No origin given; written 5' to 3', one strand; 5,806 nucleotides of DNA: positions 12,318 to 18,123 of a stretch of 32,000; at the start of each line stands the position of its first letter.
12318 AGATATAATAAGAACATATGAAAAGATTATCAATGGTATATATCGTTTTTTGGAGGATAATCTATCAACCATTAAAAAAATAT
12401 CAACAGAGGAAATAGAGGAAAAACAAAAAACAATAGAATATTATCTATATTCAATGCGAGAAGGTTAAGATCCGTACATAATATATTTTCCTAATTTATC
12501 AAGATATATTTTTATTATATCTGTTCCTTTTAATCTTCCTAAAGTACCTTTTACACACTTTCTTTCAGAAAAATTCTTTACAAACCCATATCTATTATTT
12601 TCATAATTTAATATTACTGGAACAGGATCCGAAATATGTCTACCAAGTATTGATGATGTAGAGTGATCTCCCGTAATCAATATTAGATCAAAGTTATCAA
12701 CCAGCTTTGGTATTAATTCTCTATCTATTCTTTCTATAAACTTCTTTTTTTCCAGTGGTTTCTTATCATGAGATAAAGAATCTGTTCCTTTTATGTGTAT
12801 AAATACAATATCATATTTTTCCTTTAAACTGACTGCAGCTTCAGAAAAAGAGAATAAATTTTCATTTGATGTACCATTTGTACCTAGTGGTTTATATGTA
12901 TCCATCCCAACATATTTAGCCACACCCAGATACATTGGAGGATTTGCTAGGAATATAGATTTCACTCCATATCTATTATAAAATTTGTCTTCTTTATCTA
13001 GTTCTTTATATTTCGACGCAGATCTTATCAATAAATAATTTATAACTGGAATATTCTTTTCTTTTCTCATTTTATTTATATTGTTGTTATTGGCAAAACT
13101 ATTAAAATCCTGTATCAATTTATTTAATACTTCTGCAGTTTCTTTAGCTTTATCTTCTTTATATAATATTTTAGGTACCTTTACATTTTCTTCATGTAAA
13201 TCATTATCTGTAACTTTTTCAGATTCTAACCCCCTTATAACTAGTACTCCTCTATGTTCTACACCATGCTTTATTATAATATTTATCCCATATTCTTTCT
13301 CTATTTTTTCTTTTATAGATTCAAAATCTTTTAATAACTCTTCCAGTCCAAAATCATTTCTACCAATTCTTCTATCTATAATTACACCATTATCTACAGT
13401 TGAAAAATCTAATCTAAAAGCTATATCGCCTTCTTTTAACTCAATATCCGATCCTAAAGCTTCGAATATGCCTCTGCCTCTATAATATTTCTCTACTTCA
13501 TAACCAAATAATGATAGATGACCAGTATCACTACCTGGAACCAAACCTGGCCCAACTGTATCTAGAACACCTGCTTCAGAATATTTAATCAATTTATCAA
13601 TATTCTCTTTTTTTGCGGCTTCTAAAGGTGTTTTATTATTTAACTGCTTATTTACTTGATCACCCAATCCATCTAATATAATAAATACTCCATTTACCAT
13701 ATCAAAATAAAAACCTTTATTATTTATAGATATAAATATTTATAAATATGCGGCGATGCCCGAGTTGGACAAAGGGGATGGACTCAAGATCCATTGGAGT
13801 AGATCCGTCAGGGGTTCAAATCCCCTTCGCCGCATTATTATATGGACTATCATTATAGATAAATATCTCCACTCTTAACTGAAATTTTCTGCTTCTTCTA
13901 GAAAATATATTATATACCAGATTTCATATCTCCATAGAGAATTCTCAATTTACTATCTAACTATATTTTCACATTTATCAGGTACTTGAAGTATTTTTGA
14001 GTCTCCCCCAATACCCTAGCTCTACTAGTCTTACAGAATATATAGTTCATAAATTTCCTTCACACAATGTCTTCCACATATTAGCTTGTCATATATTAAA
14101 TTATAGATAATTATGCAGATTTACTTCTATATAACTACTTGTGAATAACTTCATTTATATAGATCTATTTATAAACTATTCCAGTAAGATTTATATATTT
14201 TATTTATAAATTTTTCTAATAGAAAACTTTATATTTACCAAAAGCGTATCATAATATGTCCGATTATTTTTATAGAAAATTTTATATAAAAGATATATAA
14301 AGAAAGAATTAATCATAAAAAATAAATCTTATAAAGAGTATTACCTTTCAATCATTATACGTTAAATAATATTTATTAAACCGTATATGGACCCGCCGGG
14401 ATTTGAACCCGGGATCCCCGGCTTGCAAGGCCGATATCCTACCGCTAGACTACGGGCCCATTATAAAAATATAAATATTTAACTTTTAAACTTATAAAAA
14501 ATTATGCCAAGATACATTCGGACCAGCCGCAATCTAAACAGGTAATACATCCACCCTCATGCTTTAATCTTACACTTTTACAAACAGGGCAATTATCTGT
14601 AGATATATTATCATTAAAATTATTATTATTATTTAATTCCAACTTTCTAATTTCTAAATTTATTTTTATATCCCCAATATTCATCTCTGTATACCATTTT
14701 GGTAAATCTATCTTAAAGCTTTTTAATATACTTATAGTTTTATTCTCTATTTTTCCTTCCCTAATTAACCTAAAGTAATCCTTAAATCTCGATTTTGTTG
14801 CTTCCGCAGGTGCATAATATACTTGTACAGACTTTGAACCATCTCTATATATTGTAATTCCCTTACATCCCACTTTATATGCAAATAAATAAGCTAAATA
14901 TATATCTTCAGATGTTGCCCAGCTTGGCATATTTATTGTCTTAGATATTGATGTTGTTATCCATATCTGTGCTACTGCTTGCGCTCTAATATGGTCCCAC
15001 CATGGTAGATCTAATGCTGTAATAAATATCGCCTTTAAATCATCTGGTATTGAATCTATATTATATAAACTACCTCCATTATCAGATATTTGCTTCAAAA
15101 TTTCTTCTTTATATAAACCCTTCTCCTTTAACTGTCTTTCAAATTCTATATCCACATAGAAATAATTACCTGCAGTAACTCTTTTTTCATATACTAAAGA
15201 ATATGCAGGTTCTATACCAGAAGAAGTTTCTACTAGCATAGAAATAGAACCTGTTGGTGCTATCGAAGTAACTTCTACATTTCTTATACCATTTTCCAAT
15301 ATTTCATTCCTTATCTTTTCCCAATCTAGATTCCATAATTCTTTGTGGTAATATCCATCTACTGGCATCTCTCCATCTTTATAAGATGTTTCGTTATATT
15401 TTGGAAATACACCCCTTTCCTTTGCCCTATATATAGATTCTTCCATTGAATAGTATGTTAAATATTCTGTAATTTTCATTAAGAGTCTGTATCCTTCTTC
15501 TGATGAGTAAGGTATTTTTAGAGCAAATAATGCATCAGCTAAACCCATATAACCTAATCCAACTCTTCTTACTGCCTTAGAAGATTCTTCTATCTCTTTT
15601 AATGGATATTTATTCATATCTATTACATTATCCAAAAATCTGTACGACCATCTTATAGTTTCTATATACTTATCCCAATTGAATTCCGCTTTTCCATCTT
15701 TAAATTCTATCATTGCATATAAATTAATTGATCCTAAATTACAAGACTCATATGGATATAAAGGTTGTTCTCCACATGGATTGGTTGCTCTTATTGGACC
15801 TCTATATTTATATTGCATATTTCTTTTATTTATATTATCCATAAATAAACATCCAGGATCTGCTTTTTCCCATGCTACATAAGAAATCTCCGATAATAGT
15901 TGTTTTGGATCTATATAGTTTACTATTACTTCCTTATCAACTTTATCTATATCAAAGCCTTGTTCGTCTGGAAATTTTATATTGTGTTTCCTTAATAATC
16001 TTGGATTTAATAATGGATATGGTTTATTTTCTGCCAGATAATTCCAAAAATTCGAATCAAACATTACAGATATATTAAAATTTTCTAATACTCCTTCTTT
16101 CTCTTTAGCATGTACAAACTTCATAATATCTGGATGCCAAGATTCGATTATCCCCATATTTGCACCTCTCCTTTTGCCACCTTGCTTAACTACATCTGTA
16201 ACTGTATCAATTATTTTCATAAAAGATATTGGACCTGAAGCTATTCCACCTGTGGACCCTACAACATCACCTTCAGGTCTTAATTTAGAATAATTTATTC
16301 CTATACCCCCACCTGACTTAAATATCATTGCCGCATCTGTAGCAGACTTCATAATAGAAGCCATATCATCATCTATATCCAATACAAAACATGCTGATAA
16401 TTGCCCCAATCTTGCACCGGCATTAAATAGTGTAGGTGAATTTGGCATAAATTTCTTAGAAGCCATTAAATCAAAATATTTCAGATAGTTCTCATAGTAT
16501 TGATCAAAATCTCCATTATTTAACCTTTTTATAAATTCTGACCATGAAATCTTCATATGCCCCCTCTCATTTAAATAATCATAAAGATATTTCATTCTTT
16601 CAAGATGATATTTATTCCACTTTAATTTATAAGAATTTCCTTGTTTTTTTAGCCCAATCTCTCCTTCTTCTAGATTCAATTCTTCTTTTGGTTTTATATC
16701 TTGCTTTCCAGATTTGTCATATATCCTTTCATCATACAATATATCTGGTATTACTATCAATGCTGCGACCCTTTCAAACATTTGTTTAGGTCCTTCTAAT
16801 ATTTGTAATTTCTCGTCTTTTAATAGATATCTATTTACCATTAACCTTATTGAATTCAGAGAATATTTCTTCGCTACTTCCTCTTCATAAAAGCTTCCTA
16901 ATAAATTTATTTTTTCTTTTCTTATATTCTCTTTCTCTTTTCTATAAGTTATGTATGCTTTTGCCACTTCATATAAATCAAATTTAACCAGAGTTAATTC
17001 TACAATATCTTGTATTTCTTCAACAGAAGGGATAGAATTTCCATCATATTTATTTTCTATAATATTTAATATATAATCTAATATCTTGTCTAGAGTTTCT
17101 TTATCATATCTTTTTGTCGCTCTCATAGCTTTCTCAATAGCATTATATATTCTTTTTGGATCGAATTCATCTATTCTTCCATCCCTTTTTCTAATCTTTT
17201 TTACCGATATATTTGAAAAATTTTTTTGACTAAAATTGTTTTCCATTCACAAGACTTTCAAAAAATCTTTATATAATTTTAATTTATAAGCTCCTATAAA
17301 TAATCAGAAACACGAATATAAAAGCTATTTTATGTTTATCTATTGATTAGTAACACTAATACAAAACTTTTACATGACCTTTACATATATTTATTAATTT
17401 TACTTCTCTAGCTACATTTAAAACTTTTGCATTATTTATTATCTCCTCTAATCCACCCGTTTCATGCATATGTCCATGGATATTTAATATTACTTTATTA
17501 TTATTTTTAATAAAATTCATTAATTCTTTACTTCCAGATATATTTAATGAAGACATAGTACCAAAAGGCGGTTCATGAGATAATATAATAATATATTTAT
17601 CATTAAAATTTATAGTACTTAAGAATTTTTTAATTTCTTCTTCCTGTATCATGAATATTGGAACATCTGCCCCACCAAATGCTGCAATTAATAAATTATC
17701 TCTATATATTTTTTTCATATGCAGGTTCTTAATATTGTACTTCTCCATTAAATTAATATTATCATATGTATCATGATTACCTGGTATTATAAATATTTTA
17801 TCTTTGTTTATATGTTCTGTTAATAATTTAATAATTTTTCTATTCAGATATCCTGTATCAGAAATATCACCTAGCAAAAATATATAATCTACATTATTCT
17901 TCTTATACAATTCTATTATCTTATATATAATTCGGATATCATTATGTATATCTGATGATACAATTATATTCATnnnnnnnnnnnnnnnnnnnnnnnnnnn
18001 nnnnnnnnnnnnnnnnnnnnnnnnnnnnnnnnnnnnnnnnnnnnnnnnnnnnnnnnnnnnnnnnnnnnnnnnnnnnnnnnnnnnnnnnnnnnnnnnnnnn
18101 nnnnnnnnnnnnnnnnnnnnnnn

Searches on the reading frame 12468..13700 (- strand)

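Call 9: search_protein_families(library=pfam, proteins=[window:12468-13700:-], max_evalue=0.01)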
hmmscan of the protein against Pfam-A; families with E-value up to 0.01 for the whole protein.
window:12468-13700:- (411 aa): 2 families
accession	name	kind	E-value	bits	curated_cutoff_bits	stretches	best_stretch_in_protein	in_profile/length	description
PF10143.14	PhosphMutase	-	1.4e-42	145.9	21.5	1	41-209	4-170/170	2,3-bisphosphoglycerate-independent phosphoglycerate mutase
PF01676.23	Metalloenzyme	-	1.1e-38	133.6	24.3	1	5-401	4-251/252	Metalloenzyme superfamily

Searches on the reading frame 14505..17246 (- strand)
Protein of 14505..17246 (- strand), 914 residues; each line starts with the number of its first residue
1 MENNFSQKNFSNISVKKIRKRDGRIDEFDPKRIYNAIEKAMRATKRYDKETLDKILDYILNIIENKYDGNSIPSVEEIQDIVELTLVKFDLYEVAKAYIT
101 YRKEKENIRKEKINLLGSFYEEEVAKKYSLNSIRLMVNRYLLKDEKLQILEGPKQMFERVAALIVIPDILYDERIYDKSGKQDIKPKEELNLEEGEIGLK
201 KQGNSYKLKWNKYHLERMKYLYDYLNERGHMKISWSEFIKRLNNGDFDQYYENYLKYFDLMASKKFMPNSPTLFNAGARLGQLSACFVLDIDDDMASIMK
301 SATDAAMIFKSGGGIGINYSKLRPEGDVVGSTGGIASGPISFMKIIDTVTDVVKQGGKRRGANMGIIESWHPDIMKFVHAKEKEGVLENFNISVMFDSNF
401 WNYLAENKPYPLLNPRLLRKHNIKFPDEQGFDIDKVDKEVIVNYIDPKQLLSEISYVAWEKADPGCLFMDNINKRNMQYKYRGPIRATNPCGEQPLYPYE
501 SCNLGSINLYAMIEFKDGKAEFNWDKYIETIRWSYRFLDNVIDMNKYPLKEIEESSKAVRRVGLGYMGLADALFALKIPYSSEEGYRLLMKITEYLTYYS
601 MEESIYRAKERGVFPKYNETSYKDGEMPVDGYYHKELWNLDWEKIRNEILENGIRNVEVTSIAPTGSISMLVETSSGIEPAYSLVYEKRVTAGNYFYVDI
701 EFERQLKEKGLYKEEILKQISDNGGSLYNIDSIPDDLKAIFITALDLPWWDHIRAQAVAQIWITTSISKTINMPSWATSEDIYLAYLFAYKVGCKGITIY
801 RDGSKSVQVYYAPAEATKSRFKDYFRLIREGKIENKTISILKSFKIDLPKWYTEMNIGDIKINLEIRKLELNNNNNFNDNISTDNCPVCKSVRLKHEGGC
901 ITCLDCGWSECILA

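Call 9: search_protein_families(library=pfam, proteins=[window:14505-17246:-], max_evalue=0.01)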
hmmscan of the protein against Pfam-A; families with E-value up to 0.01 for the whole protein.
window:14505-17246:- (914 aa): 3 families
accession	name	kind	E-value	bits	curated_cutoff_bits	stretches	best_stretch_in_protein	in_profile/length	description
PF02867.20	Ribonuc_red_lgC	-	5.5e-154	514.1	23.9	1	284-800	1-523/523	Ribonucleotide reductase, barrel domain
PF03477.21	ATP-cone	-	2.5e-22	79.7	25.8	1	17-106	2-87/88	ATP cone domain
PF00317.26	Ribonuc_red_lgN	-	3.8e-17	62.5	28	1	127-280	2-76/77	Ribonucleotide reductase, all-alpha domain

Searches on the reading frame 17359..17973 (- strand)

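Call 9: search_protein_families(library=pfam, proteins=[window:17359-17973:-], max_evalue=0.01)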
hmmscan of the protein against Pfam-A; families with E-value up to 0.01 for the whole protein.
window:17359-17973:- (205 aa): 4 families
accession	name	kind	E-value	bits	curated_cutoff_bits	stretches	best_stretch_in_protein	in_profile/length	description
PF00149.33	Metallophos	-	3.1e-20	73.9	21.5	1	1-171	1-190/191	Calcineurin-like phosphoesterase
PF12850.12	Metallophos_2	-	2.7e-09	37.7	27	1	1-172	1-119/154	Calcineurin-like phosphoesterase superfamily domain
PF14582.11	Metallophos_3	-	0.00011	22.1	28.2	0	59-178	91-228/259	Metallophosphoesterase, calcineurin superfamily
PF06874.16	FBPase_2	-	0.0081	14.9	27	1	9-69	165-222/639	Firmicute fructose-1,6-bisphosphatase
